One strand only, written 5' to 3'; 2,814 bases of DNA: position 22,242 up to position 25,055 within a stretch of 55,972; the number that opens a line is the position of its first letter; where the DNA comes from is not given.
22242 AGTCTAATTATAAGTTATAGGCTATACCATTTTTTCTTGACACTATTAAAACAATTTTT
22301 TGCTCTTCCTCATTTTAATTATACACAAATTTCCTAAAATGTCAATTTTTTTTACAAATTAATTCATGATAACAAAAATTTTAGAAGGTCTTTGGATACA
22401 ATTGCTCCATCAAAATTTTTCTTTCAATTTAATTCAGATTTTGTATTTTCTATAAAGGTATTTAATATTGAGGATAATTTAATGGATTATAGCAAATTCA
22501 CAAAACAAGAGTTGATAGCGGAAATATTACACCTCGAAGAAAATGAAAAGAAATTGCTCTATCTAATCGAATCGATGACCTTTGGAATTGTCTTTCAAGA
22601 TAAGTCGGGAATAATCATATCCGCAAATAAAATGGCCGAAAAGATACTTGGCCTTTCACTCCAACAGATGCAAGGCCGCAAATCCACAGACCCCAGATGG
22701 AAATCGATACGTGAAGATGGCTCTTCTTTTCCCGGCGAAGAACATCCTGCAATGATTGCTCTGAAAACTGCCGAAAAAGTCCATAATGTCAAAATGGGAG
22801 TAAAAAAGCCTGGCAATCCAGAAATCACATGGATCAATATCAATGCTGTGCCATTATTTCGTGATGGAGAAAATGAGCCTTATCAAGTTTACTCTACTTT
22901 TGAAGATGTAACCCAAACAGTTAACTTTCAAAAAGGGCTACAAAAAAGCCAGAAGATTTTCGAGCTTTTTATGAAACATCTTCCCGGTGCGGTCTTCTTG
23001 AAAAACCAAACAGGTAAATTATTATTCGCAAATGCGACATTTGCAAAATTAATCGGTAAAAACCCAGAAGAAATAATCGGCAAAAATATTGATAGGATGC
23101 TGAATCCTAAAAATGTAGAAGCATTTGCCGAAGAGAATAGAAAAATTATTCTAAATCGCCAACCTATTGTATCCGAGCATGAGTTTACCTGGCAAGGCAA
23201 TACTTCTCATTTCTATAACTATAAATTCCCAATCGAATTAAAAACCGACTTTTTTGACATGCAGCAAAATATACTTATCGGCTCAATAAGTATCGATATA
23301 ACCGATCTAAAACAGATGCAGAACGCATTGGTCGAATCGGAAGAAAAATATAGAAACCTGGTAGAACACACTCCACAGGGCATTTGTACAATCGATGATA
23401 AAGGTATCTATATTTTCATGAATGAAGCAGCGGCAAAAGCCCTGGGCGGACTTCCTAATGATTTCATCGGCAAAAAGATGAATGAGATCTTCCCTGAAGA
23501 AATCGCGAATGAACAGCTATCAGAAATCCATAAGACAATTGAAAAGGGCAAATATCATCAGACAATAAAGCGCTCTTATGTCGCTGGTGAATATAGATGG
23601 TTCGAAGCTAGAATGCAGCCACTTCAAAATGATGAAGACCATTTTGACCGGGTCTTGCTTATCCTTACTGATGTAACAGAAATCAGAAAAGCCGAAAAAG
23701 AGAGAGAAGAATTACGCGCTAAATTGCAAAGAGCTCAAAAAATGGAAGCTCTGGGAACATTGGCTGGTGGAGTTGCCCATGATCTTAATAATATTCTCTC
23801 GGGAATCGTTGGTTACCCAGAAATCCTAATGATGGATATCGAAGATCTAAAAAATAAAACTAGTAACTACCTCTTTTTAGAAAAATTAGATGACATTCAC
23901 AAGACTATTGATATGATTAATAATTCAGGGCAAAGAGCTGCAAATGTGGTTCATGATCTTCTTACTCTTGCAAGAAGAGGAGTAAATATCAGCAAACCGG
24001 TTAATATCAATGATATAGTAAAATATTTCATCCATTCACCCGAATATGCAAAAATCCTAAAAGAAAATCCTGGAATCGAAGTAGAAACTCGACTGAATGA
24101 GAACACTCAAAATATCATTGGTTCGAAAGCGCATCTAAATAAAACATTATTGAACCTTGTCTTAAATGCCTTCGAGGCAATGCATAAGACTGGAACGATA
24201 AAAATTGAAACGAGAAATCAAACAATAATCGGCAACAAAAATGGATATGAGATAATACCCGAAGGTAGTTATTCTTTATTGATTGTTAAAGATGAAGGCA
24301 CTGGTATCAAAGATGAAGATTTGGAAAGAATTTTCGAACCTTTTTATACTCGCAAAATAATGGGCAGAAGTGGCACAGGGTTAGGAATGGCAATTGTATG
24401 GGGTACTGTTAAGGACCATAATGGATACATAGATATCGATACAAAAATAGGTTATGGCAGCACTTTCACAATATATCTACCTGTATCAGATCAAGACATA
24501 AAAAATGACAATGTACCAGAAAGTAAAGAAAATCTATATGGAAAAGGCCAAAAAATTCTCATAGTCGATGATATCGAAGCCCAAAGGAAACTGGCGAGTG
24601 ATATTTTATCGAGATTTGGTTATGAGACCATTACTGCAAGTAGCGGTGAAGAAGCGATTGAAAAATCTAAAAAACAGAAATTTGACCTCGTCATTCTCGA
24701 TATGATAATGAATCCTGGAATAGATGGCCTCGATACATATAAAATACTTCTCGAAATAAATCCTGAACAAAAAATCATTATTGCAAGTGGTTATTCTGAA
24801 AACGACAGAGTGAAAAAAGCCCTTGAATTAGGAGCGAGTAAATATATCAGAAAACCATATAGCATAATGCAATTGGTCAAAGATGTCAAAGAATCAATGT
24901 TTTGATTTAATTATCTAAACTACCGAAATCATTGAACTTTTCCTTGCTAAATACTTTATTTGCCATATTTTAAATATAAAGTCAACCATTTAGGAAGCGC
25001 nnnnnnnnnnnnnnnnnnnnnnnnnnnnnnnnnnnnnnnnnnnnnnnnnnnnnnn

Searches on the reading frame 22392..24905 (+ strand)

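Call 40: search_protein_families(library=pfam, proteins=[window:22392-24905:+], max_evalue=0.00001)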
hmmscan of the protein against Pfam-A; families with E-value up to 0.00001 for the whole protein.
window:22392-24905:+ (837 aa): 11 families
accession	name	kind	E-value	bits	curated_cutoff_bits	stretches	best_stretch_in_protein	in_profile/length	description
PF13426.13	PAS_9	-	2.5e-31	108.4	27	2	328-430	1-103/103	PAS domain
PF08448.16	PAS_4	-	5.3e-31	107.5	23.1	2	324-431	1-108/110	PAS fold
PF00989.32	PAS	-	1.6e-30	105.9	22.6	3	318-428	1-113/113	PAS fold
PF00072.30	Response_reg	-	1.2e-24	87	30.2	1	722-832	1-110/111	Response regulator receiver domain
PF02518.31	HATPase_c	-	2.4e-19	70.2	26.4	1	580-698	4-109/111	Histidine kinase-, DNA gyrase B-, and HSP90-like ATPase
PF13188.13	PAS_8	-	7.8e-19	67.3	21.8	1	318-373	1-53/65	PAS domain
PF08447.18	PAS_3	-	1.3e-13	51.5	25.6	1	341-420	2-84/89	PAS fold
PF24820.1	Diguanyl_cycl_sensor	-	2.8e-09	37.3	28.1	0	193-240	1-48/109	Diguanylate cyclase-like sensor domain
PF00512.31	HisKA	-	1.5e-08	35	26.9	1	454-529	2-63/66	His Kinase A (phospho-acceptor) domain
PF13596.12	PAS_10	-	9.3e-06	26.7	22.1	0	322-429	3-106/106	PAS domain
PF12860.13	PAS_7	-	9.9e-06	26.1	27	0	324-435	1-114/115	PAS fold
